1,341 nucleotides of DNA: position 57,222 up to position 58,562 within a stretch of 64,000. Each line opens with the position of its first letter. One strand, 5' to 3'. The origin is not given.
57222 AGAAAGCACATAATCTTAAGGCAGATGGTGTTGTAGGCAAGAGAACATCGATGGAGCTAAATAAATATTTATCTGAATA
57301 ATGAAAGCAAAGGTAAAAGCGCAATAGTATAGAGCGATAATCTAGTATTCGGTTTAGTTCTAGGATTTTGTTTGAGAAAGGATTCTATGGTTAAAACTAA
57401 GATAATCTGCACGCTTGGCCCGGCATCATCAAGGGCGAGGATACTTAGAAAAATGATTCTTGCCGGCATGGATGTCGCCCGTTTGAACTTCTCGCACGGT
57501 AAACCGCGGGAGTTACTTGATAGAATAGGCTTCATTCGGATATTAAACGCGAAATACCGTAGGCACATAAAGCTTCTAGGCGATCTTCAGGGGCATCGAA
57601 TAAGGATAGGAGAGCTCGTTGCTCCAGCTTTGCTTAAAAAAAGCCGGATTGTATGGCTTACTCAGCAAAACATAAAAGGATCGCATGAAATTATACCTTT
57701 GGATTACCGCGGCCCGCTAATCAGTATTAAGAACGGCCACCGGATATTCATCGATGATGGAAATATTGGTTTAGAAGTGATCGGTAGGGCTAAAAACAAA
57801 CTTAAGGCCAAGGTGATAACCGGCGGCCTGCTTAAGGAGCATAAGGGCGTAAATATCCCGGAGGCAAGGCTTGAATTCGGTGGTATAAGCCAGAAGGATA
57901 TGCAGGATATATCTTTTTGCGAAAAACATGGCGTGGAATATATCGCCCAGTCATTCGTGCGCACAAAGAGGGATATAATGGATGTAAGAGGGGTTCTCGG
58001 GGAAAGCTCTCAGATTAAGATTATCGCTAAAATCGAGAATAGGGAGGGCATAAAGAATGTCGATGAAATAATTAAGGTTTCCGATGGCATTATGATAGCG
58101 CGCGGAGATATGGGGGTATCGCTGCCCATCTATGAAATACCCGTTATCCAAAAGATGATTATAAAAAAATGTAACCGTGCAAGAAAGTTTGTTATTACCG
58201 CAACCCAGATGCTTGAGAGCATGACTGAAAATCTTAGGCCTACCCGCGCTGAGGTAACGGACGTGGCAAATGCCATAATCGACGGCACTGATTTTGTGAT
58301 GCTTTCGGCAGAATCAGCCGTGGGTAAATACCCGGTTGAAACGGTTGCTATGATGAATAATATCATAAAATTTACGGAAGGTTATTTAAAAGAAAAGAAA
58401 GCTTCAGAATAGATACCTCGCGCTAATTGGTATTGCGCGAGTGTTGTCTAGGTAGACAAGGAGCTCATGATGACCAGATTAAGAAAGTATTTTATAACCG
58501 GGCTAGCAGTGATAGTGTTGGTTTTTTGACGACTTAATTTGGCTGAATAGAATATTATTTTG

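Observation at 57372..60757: Short pyruvate kinase lacking the C-domain, with duplicated gene-end fragments framing a tolQ-exbD-DUF502 cassette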

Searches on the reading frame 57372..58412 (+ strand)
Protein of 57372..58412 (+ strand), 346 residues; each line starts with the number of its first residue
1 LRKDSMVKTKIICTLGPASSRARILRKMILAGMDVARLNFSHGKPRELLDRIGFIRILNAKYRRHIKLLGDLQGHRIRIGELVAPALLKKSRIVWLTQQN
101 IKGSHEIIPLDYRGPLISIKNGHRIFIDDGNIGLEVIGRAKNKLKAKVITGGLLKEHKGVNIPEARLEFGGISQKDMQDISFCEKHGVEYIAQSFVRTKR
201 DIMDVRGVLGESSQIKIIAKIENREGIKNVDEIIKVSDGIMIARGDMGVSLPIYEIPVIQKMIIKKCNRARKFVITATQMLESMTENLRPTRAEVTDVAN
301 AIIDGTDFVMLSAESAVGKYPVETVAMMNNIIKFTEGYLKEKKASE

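Call 4: search_protein_families(library=pfam, proteins=[window:57372-58412:+], max_evalue=0.01)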
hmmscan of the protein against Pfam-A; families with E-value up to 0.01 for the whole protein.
window:57372-58412:+ (346 aa): 2 families
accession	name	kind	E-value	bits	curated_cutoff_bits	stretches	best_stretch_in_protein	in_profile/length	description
PF00224.27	PK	-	2.9e-111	372.1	30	1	8-325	3-328/328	Pyruvate kinase, barrel domain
PF03328.21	HpcH_HpaI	-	2.5e-05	24.1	25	1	207-279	115-181/221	HpcH/HpaI aldolase/citrate lyase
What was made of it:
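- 57387..58412 (+): Short pyruvate kinase (A+B domains only). It is 341 aa from ATG 57387; the mechanical ORF starts at TTG 57372. PF00224 at 2.9e-111 with no PK_C (call 4).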

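Call 5: find_homologous_proteins(query=window:57372-58412:+, max_evalue=1e-20)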
Query window:57372-58412:+ (346 aa): 8000 proteins with E <= 1e-20 among 8000 candidates; the best 120 are listed.
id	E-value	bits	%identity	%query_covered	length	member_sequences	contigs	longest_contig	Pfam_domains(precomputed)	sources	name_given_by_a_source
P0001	5.0e-217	738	100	99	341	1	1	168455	PF00224.28,PF03328.21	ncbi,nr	ncbi:MAG: pyruvate kinase [Candidatus Omnitrophica bacterium]|nr:pyruvate kinase [Candidatus Omnitro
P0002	1.5e-186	637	87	98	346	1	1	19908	PF00224.28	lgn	-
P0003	4.5e-185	633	86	97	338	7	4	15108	PF00224.28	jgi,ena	jgi:pyruvate kinase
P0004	4.5e-184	629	86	98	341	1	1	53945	PF00224.28,PF03328.21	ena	-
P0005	1.9e-183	627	84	99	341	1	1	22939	PF00224.28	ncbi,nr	ncbi:MAG: pyruvate kinase [Candidatus Omnitrophota bacterium]|nr:pyruvate kinase [Candidatus Omnitro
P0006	1.3e-182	625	83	99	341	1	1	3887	PF00224.28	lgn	-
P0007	1.4e-182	624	84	97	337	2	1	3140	PF00224.28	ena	-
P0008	2.0e-182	624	84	99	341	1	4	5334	PF00224.28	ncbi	-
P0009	3.8e-182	623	85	97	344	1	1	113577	PF00224.28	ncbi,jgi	jgi:pyruvate kinase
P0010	3.9e-182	623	84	98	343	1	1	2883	PF00224.28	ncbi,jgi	ncbi:MAG: pyruvate kinase [Candidatus Omnitrophota bacterium]|jgi:pyruvate kinase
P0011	7.3e-182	622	85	97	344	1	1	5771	PF00224.28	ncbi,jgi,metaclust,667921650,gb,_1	metaclust:\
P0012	1.7e-181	621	85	96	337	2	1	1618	PF00224.28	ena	-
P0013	2.2e-181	620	85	96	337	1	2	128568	PF00224.28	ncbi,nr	ncbi:MAG: pyruvate kinase [Candidatus Omnitrophica bacterium]|nr:pyruvate kinase [Candidatus Omnitro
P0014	4.8e-181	619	84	98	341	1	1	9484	PF00224.28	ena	-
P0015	5.6e-181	619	84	98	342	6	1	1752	PF00224.28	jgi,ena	-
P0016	8.4e-181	619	83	98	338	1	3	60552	PF00224.28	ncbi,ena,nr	ncbi:MAG: pyruvate kinase [Candidatus Omnitrophica bacterium]|nr:pyruvate kinase [Candidatus Omnitro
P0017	9.1e-181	618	83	99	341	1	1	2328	PF00224.28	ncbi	ncbi:MAG: pyruvate kinase [Candidatus Omnitrophota bacterium]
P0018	1.1e-180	618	84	99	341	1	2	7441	PF00224.28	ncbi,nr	ncbi:MAG: pyruvate kinase [Candidatus Omnitrophica bacterium]|nr:pyruvate kinase [Candidatus Omnitro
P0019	1.5e-180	618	83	99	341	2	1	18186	PF00224.28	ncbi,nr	ncbi:MAG: pyruvate kinase [Candidatus Omnitrophota bacterium]|nr:pyruvate kinase [Candidatus Omnitro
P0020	5.7e-180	616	83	99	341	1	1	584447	PF00224.28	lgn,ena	-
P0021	7.3e-180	615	84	96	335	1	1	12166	PF00224.28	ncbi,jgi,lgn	jgi:pyruvate kinase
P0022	1.1e-179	615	83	98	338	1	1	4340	PF00224.28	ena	-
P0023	2.6e-179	614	85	97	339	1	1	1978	PF00224.28,PF03328.21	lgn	-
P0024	3.3e-179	613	85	96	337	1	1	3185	PF00224.28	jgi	-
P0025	4.1e-179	613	82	98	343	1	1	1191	PF00224.28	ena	-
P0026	4.2e-179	613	85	96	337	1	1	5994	PF00224.28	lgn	-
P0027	5.5e-179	613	82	99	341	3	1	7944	PF00224.28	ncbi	ncbi:MAG: pyruvate kinase [Candidatus Omnitrophota bacterium]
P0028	1.7e-178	611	83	98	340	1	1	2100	PF00224.28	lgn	-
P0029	1.9e-178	611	85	96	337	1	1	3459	PF00224.28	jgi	-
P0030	2.8e-178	610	83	97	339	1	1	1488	PF00224.28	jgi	-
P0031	2.9e-178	610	82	97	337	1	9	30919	PF00224.28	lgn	-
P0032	8.1e-178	609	81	98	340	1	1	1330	PF00224.28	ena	-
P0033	9.8e-178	608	82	97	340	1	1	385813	PF00224.28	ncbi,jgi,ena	ncbi:MAG: pyruvate kinase [Candidatus Omnitrophota bacterium]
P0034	1.2e-177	608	81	97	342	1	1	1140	PF00224.28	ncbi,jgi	jgi:pyruvate kinase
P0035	1.3e-177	608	82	98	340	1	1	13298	PF00224.28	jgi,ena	-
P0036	1.4e-177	608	82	96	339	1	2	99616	PF00224.28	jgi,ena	-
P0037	1.5e-177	608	81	97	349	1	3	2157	PF00224.28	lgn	-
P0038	2.6e-177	607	82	99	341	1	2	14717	PF00224.28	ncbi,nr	ncbi:MAG: pyruvate kinase [Candidatus Omnitrophica bacterium]|nr:pyruvate kinase [Candidatus Omnitro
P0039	2.7e-177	607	82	97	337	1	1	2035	PF00224.28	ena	-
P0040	3.4e-177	607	82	96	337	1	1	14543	PF00224.28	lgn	-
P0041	7.8e-177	606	82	97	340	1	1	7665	PF00224.28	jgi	jgi:pyruvate kinase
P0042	1.2e-176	605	81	99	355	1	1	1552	PF00224.28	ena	-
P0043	1.7e-176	604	82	99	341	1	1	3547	PF00224.28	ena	-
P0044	2.4e-176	604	83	96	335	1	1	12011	PF00224.28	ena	-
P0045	3.1e-176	604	81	98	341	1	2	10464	PF00224.28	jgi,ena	-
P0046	3.5e-176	603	84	96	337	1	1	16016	PF00224.28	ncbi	-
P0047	4.2e-176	603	82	98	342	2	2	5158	PF00224.28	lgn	-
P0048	5.0e-176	603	81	99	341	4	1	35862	PF00224.28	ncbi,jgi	ncbi:MAG: pyruvate kinase [Candidatus Omnitrophota bacterium]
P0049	1.3e-175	602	83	97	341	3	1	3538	PF00224.28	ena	-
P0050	1.4e-175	601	80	99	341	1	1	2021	PF00224.28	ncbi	-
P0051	4.8e-175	600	81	98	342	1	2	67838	PF00224.28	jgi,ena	-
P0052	4.9e-175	600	81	98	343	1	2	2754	PF00224.28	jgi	jgi:pyruvate kinase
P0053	5.0e-175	600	81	97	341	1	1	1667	PF00224.28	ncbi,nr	ncbi:MAG: pyruvate kinase [Candidatus Omnitrophota bacterium]|nr:pyruvate kinase [Candidatus Omnitro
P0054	5.2e-175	600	81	97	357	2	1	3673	PF00224.28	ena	-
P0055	6.0e-175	599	82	96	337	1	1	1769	PF00224.28,PF03328.21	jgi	jgi:pyruvate kinase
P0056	7.2e-175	599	80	99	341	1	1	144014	PF00224.28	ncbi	-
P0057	7.6e-175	599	80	100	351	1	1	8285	PF00224.28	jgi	jgi:pyruvate kinase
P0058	7.8e-175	599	81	97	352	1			PF00224.28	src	-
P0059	8.6e-175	599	81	98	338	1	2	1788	PF00224.28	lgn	-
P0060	1.1e-174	598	82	96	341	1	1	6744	PF00224.28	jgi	jgi:pyruvate kinase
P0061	1.3e-174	598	80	99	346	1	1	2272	PF00224.28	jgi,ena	-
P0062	1.4e-174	598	81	98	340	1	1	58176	PF00224.28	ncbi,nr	ncbi:MAG: pyruvate kinase [Omnitrophica WOR_2 bacterium RBG_13_41_10]|nr:MAG: pyruvate kinase [Omnit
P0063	1.5e-174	598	82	97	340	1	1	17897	PF00224.28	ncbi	ncbi:MAG: pyruvate kinase [Candidatus Omnitrophota bacterium]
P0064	1.5e-174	598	81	98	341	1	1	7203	PF00224.28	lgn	-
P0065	1.6e-174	598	82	97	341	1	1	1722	PF00224.28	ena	-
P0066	1.8e-174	598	81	97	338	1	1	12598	PF00224.28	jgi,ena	-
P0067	1.9e-174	598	82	98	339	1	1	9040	PF00224.28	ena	-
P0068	2.8e-174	597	80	98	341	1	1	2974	PF00224.28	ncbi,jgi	ncbi:MAG: pyruvate kinase [Candidatus Omnitrophota bacterium]|jgi:pyruvate kinase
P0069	3.1e-174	597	82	97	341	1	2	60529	PF00224.28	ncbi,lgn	-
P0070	4.7e-174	596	80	98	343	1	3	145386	PF00224.28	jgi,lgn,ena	-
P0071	4.9e-174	596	81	98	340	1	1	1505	PF00224.28,PF03328.21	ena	-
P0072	6.8e-174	596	82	96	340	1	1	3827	PF00224.28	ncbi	-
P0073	7.7e-174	596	82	97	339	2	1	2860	PF00224.28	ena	-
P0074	7.7e-174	596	81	97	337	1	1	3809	PF00224.28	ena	-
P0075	1.0e-173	595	83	96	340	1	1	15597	PF00224.28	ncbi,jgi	ncbi:MAG: pyruvate kinase [Candidatus Omnitrophota bacterium]|jgi:pyruvate kinase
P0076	1.2e-173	595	82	97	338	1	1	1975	PF00224.28,PF03328.21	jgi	jgi:pyruvate kinase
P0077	1.2e-173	595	79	98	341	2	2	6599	PF00224.28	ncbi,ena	ncbi:MAG: pyruvate kinase [Candidatus Omnitrophota bacterium]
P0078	2.1e-173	594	79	98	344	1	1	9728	PF00224.28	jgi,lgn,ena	-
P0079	2.3e-173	594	81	97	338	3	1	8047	PF00224.28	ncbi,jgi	ncbi:MAG: pyruvate kinase [Candidatus Omnitrophota bacterium]|jgi:pyruvate kinase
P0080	2.6e-173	594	82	97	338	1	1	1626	PF00224.28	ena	-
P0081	2.6e-173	594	80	99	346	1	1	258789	PF00224.28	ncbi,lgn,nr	ncbi:MAG: pyruvate kinase [Candidatus Omnitrophica bacterium]|nr:pyruvate kinase [Candidatus Omnitro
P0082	3.5e-173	594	81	97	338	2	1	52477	PF00224.28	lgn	-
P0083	4.2e-173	593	81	98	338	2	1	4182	PF00224.28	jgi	-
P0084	4.6e-173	593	80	98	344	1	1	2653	PF00224.28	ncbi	-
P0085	6.2e-173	593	81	96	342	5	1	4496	PF00224.28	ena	-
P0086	8.5e-173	592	81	96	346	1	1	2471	PF00224.28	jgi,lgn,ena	-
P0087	1.1e-172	592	79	98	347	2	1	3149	PF00224.28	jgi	jgi:pyruvate kinase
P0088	2.1e-172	591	81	97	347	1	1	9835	PF00224.28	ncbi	ncbi:MAG: pyruvate kinase [Candidatus Omnitrophota bacterium]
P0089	2.1e-172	591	81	96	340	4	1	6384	PF00224.28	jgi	jgi:pyruvate kinase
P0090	2.4e-172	591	80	96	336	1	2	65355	PF00224.28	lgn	-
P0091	3.2e-172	590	80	97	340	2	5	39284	PF00224.28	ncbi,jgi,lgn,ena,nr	ncbi:MAG TPA: pyruvate kinase [Phycisphaerales bacterium]|nr:MAG: pyruvate kinase [Planctomycetes ba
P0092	3.4e-172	590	81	97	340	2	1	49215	PF00224.28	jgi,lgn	-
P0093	3.5e-172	590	80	97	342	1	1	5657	PF00224.28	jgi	jgi:pyruvate kinase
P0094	4.5e-172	590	80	97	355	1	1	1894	PF00224.28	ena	-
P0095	5.3e-172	590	79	97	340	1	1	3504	PF00224.28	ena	-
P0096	6.0e-172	589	82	96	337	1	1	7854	PF00224.28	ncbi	-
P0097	6.2e-172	589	79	99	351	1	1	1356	PF00224.28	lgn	-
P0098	6.7e-172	589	80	96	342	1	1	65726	PF00224.28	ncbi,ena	-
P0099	9.4e-172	589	81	96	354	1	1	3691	PF00224.28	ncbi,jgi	ncbi:MAG: pyruvate kinase [Candidatus Omnitrophota bacterium]|jgi:pyruvate kinase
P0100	9.7e-172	589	80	96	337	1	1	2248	PF00224.28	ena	-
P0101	1.0e-171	589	82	97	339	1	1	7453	PF00224.28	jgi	jgi:pyruvate kinase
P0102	1.1e-171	589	79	99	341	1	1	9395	PF00224.28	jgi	jgi:pyruvate kinase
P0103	1.1e-171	589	80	97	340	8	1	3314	PF00224.28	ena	-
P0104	1.5e-171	588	79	98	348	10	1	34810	PF00224.28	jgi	-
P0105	2.1e-171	588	80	97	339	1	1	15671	PF00224.28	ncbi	ncbi:MAG: pyruvate kinase [Candidatus Omnitrophota bacterium]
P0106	2.3e-171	588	80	97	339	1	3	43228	PF00224.28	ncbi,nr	ncbi:MAG: pyruvate kinase [Candidatus Omnitrophota bacterium]|nr:pyruvate kinase [Candidatus Omnitro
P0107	2.6e-171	587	81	98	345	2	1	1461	PF00224.28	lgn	-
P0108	2.7e-171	587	81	97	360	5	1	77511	PF00224.28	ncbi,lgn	-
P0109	3.3e-171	587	81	97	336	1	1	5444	PF00224.28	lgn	-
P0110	3.5e-171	587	80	97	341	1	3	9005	PF00224.28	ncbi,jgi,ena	-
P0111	4.7e-171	587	80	98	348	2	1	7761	PF00224.28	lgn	-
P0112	5.4e-171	586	81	97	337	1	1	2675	PF00224.28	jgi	-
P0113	6.0e-171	586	81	98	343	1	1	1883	PF00224.28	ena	-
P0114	7.0e-171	586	79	97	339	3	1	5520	PF00224.28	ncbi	ncbi:MAG: pyruvate kinase [Candidatus Omnitrophota bacterium]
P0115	7.4e-171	586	81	98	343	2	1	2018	PF00224.28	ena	-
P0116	9.9e-171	585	81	96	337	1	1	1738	PF00224.28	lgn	-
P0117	1.0e-170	585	79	98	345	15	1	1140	PF00224.28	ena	-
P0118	1.4e-170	585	80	97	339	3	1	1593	PF00224.28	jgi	-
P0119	1.9e-170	585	85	90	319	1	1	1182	PF00224.28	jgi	-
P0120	1.9e-170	585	81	96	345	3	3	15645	PF00224.28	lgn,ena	-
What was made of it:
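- Checked: The likely true start is ATG 57387 (341 aa, as in the NCBI protein P0001, call 5), not TTG 57372.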

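Call 7: find_related_loci(query=window:57372-58412:+, collection=genome_contigs, flank=7000)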
Query window:57372-58412:+ (346 aa) in genome_contigs; peptide patterns used: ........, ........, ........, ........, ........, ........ (x = any residue, [..] = any of these).
600 stretches matched a pattern (row limit reached: there are more); 547 encode a relative of the query (tblastn E <= 1e-3); the best 80 are kept; 80 distinct loci.
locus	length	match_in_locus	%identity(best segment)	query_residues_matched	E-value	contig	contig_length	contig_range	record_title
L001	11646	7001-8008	87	6-341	0e+0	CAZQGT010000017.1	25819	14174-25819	MAG TPA_asm: uncultured Planctomycetales bacterium isolate SRP178699_co1_559 genome assembly, contig: NODE_2131_length_2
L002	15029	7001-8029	84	4-346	0e+0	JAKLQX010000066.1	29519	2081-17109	MAG: Candidatus Omnitrophota bacterium isolate bin S2.101 k141_403718, whole genome shotgun sequence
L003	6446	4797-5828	83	3-346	0e+0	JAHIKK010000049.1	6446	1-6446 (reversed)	MAG: Candidatus Omnitrophota bacterium isolate KR13_N1.mb.50 KR13_N1.mb.50_k141_100934, whole genome shotgun sequence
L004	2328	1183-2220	82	1-346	0e+0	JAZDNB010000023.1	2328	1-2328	MAG: Candidatus Omnitrophota bacterium isolate MEGAHIT-group-0.689 k141_1630787, whole genome shotgun sequence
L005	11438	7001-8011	83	4-340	0e+0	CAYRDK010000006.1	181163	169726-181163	MAG TPA_asm: uncultured Planctomycetia bacterium isolate binchicken_co266_257 genome assembly, contig: NODE_166_length_1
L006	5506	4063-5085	82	3-343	0e+0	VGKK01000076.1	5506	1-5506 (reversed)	MAG: Candidatus Omnitrophota bacterium isolate M_DeepCast_400m_m2_183 M_DeepCast_400m_m2_183_Ga0194112_10033089, whole g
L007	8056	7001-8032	81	3-346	0e+0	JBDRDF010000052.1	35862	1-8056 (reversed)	MAG: Candidatus Omnitrophota bacterium isolate MEGAHIT-group-1.237 k141_10586709, whole genome shotgun sequence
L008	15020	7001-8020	81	3-342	0e+0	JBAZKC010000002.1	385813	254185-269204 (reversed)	MAG: Candidatus Omnitrophota bacterium isolate SO_2017_LW4_134 scaffold_69_c1_LW137-91_2017, whole genome shotgun sequen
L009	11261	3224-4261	81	1-346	0e+0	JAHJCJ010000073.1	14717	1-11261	MAG: Candidatus Omnitrophota bacterium isolate Modern_marine.mb.300 Modern_marine.mb.300_k141_1324267, whole genome shot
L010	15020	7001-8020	81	3-342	0e+0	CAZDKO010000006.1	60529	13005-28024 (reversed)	MAG TPA_asm: uncultured bacterium isolate binchicken_co43_373 genome assembly, contig: NODE_599_length_60529_cov_12.6653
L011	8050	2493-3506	81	3-340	0e+0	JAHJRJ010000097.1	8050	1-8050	MAG: Bacteroidetes bacterium isolate OS_PC_MetaG.mb.146 OS_PC_MetaG.mb.146_k141_98979, whole genome shotgun sequence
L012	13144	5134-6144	82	6-342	0e+0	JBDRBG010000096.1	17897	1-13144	MAG: Candidatus Omnitrophota bacterium isolate MEGAHIT-group-1.1043 k141_6696341, whole genome shotgun sequence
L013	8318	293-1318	80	4-345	0e+0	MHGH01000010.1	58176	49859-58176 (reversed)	MAG: Omnitrophica WOR_2 bacterium RBG_13_41_10 RBG_13_scaffold_257, whole genome shotgun sequence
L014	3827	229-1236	82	1-336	0e+0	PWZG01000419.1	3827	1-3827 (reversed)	MAG: PVC group bacterium isolate T3Sed10_164 T3-Sed10-C71957, whole genome shotgun sequence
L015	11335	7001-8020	80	1-340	0e+0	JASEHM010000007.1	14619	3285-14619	MAG: Candidatus Omnitrophota bacterium isolate Yes70-23 NODE_7_length_14619_cov_8.913966, whole genome shotgun sequence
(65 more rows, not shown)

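Call 11: find_encoding_contigs(protein=P0002, flank=8000, max_places=3)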
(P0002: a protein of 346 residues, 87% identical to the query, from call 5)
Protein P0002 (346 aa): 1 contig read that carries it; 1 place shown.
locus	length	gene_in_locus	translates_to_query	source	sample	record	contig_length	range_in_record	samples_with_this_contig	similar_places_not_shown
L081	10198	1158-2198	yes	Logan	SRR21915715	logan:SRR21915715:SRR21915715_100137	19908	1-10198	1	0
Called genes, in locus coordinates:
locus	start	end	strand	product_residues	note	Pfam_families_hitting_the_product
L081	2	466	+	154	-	?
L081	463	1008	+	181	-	-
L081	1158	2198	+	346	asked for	PF00224:PK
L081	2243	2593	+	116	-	PF02001:DUF134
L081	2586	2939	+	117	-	PF09719:C_GCAxxG_C_C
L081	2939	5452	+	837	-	PF03176:MMPL, PF00873:ACR_tran (faint), PF02460:Patched, PF12349:Sterol-sensing (weak), PF03176:MMPL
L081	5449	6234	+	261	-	PF07044:DUF1329 (faint), PF17131:TP_0789-like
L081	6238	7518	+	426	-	-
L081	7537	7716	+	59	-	PF11127:YgaP-like_TM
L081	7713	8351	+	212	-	PF13489:Methyltransf_23, PF07021:MetW (faint), PF13649:Methyltransf_25, PF13847:Methyltransf_31, PF08241:Methyltransf_11, PF08242:Methyltransf_12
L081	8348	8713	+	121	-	PF02579:Nitro_FeMo-Co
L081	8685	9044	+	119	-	PF02635:DsrE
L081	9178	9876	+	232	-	PF11769:DUF3313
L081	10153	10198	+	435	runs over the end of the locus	PF13472:Lipase_GDSL_2 (weak)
